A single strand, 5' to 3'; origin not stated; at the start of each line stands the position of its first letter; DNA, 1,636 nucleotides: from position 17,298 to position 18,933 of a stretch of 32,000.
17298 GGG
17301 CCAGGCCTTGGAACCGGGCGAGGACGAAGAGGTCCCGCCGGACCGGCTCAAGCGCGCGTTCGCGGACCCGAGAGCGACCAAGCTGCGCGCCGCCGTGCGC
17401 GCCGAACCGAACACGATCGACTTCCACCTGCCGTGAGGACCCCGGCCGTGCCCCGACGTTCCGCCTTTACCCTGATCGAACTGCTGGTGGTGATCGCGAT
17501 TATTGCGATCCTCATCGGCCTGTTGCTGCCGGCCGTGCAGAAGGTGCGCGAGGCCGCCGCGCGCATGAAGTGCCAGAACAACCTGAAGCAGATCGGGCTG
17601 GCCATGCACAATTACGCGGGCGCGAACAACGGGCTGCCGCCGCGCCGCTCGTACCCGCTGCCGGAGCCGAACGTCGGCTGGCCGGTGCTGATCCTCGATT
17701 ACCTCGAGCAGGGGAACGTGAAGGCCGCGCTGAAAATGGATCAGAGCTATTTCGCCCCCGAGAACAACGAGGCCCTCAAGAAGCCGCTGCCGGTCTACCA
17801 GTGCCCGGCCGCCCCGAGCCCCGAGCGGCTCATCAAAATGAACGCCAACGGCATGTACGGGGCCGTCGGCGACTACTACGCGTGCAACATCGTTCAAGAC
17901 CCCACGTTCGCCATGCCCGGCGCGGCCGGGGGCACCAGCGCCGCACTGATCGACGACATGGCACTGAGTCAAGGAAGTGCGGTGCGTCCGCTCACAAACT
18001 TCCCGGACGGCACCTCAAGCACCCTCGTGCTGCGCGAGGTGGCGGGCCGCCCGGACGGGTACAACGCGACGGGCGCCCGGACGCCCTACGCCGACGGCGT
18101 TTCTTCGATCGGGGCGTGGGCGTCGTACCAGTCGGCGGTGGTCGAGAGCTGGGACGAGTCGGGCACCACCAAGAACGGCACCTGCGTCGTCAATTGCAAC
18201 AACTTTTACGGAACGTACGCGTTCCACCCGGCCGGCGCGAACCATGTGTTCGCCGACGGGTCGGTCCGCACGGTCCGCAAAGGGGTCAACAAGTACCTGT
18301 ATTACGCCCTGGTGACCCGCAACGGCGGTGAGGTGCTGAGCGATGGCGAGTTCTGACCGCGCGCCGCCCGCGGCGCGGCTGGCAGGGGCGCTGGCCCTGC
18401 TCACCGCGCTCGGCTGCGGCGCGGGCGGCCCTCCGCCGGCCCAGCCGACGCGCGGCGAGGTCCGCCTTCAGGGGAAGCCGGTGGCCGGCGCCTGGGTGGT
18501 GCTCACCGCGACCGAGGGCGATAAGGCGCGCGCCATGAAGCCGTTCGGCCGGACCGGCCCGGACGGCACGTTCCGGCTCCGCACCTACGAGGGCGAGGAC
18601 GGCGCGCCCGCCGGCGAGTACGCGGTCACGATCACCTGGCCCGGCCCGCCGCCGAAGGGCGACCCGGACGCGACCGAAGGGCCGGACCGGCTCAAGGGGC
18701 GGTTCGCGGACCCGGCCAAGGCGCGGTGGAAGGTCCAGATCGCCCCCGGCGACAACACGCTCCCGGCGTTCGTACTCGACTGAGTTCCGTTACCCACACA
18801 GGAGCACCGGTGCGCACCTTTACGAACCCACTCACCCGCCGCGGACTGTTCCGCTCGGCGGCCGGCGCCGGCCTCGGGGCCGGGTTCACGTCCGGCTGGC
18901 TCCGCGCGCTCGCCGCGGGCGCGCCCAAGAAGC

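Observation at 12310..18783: A tandem array repeats a two-gene cassette: pilin-like DUF1559 plus a ~140-aa lipoprotein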

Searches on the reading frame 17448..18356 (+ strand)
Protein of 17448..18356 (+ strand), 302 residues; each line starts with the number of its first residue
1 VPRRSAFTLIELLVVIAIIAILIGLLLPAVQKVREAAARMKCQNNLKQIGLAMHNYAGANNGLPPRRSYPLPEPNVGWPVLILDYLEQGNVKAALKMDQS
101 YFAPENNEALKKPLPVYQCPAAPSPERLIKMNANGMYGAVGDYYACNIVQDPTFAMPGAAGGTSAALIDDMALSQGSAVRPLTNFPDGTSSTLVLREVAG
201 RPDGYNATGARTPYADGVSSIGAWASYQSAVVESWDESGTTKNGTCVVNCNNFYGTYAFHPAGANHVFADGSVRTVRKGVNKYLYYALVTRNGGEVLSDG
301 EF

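Call 8: search_protein_families(library=pfam, proteins=[window:17448-18356:+], max_evalue=0.1)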
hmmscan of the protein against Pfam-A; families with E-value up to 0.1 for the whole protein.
window:17448-18356:+ (302 aa): 3 families
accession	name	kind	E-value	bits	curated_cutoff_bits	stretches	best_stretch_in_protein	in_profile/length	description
PF07596.16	SBP_bac_10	-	1.4e-40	140.5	23.3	1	31-277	1-262/268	Protein of unknown function (DUF1559)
PF07963.17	N_methyl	-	7.2e-08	32.1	21.2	1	1-27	1-27/27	Prokaryotic N-terminal methylation motif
PF11773.13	ComGE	-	0.038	14.3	25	1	9-45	2-38/82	Competence system putative prepilin ComGE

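Call 9: search_protein_families(library=ncbifam, proteins=[window:17448-18356:+], max_evalue=0.1)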
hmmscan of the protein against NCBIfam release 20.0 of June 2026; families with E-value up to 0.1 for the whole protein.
window:17448-18356:+ (302 aa): 15 families
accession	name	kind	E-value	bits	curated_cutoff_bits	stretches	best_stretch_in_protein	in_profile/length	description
NF040999.1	pilin_ComGC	equivalog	1.7e-07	31.3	75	1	5-56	2-53/84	competence type IV pilus major pilin ComGC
TIGR01710.1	typeII_sec_gspG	equivalog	2.6e-07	30.7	88.85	1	6-64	2-60/134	type II secretion system major pseudopilin GspG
TIGR04294.2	pre_pil_HX9DG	domain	1e-06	28.3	19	1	257-276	2-21/22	H-X9-DG-CTERM domain-containing protein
NF041013.1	T4P_ComGE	equivalog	1.4e-06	28.3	49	1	6-48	5-47/83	competence type IV pilus minor pilin ComGE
NF007862.0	PRK10574.1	equivalog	2.3e-06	27.8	138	1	3-38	3-38/145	prepilin peptidase-dependent pilin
TIGR02532.1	IV_pilin_GFxxxE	domain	1.1e-05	25.1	16.3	1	5-26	2-23/24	prepilin-type N-terminal cleavage/methylation domain-containing protein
TIGR02596.1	TIGR02596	subfamily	2.4e-05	24.5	70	1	7-36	1-30/196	Verru_Chthon cassette protein D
NF041775.1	typeIV_PilA_Myxo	equivalog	2.6e-05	24.3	400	1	2-51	8-57/214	type IV pilin protein PilA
TIGR01708.2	typeII_sec_gspH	equivalog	2.7e-05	24.2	80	1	7-41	4-39/169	type II secretion system minor pseudopilin GspH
NF040982.1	ComGD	equivalog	0.00021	21.7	70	1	5-59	2-56/139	competence type IV pilus minor pilin ComGD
TIGR01707.1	gspI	equivalog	0.0012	19.3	44.35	1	7-41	2-36/101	type II secretion system minor pseudopilin GspI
TIGR02599.1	TIGR02599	subfamily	0.0034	16.7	256.5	1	6-43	1-38/361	Verru_Chthon cassette protein C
NF041002.1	pilin_ComGF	equivalog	0.011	16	80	1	5-40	2-37/139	competence type IV pilus minor pilin ComGF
NF007800.0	PRK10506.1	equivalog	0.051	13.4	158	1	3-28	7-32/163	prepilin peptidase-dependent protein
TIGR01711.1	gspJ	equivalog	0.097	12.5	64.85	0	6-36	2-35/192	type II secretion system minor pseudopilin GspJ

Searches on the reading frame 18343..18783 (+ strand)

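Call 8: search_protein_families(library=pfam, proteins=[window:18343-18783:+], max_evalue=0.1)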
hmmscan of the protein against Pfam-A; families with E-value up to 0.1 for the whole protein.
window:18343-18783:+ (146 aa): 2 families
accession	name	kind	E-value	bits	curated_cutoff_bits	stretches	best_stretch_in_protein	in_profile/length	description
PF13620.12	CarboxypepD_reg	-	0.0013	19.5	32.3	1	38-102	4-59/82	Carboxypeptidase regulatory-like domain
PF10670.15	DUF4198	-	0.059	13.9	34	1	35-80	148-194/209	Domain of unknown function (DUF4198)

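Call 9: search_protein_families(library=ncbifam, proteins=[window:18343-18783:+], max_evalue=0.1)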
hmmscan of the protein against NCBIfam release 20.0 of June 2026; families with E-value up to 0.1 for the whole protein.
window:18343-18783:+ (146 aa): 1 family
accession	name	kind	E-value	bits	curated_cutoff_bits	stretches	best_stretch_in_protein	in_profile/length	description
NF058595.1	invert_tail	domain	0.0011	19.3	37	0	12-59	59-100/113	lipo-invert putative C-terminal anchoring domain-containing protein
